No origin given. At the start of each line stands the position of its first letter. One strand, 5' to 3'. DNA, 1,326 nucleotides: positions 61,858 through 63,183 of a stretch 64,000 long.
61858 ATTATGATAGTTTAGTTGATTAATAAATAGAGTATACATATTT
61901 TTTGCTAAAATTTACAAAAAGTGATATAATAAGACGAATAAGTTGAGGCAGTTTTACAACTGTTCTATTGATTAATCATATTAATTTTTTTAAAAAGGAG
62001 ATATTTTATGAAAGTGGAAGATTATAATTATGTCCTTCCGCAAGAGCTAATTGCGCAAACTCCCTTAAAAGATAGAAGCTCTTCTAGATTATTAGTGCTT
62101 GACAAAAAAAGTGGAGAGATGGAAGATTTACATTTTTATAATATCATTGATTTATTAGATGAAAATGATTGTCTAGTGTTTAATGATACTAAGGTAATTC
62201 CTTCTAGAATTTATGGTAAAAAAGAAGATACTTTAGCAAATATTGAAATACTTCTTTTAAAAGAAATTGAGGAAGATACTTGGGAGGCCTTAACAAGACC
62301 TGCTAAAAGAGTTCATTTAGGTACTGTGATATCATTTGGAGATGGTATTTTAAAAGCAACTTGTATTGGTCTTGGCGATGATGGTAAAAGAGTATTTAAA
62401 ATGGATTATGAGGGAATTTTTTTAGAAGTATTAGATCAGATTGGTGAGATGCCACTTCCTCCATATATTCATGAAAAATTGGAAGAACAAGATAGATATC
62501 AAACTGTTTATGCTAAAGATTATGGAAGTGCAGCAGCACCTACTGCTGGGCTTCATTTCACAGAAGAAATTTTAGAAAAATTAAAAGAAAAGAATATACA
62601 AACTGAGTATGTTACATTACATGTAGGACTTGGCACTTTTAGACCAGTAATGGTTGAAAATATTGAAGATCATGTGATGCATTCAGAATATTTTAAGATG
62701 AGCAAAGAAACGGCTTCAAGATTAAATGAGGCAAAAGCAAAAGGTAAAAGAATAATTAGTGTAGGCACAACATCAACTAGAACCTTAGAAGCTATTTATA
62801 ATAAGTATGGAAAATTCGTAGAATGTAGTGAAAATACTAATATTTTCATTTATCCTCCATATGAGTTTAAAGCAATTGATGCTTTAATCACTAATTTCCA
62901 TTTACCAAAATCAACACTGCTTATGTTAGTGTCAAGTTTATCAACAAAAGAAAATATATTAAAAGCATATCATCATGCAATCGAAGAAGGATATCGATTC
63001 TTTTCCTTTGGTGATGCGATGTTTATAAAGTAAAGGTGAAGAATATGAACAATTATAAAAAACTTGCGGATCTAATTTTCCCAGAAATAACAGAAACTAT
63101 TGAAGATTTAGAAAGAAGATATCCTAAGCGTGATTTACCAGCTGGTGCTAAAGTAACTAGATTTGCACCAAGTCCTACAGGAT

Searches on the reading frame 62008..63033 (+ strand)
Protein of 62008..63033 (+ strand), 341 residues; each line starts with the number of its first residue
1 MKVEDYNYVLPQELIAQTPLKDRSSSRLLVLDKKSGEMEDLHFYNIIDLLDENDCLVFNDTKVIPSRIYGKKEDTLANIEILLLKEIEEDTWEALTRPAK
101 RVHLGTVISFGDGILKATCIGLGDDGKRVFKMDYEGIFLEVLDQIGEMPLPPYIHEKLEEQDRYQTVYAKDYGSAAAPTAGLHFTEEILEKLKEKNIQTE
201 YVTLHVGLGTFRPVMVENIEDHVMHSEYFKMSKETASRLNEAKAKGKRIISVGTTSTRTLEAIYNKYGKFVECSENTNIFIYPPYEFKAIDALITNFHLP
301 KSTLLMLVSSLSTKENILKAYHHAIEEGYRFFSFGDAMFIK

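Call 16: search_protein_families(library=pfam, proteins=[window:62008-63033:+], max_evalue=0.01)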
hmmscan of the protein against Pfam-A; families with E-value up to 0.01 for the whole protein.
window:62008-63033:+ (341 aa): 1 family
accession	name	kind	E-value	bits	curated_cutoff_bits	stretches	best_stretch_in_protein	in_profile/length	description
PF02547.20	Queuosine_synth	-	4.8e-136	453.6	25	1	3-340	1-322/322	Queuosine biosynthesis protein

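Call 74: find_encoding_contigs(protein=window:62008-63033:+, flank=10000, max_places=1)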
Protein window:62008-63033:+ (341 aa): 17 contigs read that carry it; 1 place shown.
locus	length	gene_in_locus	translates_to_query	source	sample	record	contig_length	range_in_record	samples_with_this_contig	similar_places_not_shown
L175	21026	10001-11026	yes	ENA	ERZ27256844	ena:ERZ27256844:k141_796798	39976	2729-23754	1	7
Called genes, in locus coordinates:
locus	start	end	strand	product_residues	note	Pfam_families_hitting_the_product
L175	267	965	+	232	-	PF14808:TMEM164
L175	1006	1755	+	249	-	PF05857:TraX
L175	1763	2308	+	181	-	PF07155:ECF-ribofla_trS (weak), PF12822:ECF_trnsprt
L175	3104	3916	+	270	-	PF00106:adh_short, PF01370:Epimerase, PF08659:KR (weak), PF13561:adh_short_C2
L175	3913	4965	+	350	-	PF03576:Peptidase_S58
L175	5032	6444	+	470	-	PF00324:AA_permease, PF13520:AA_permease_2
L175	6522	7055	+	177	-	PF00149:Metallophos, PF12850:Metallophos_2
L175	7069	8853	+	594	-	PF09479:Flg_new (faint), PF00657:Lipase_GDSL, PF13472:Lipase_GDSL_2, PF16255:Lipase_GDSL_lke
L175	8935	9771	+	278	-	PF00702:Hydrolase (faint), PF08282:Hydrolase_3, PF05116:S6PP (weak)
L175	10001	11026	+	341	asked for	PF02547:Queuosine_synth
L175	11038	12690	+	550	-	PF00749:tRNA-synt_1c, PF19269:Anticodon_2 (faint)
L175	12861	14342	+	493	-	PF14808:TMEM164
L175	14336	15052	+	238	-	PF00005:ABC_tran, PF13304:AAA_21 (weak)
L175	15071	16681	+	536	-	-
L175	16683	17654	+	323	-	PF02368:Big_2 (faint), PF26182:Ig_NUP210_5th (faint)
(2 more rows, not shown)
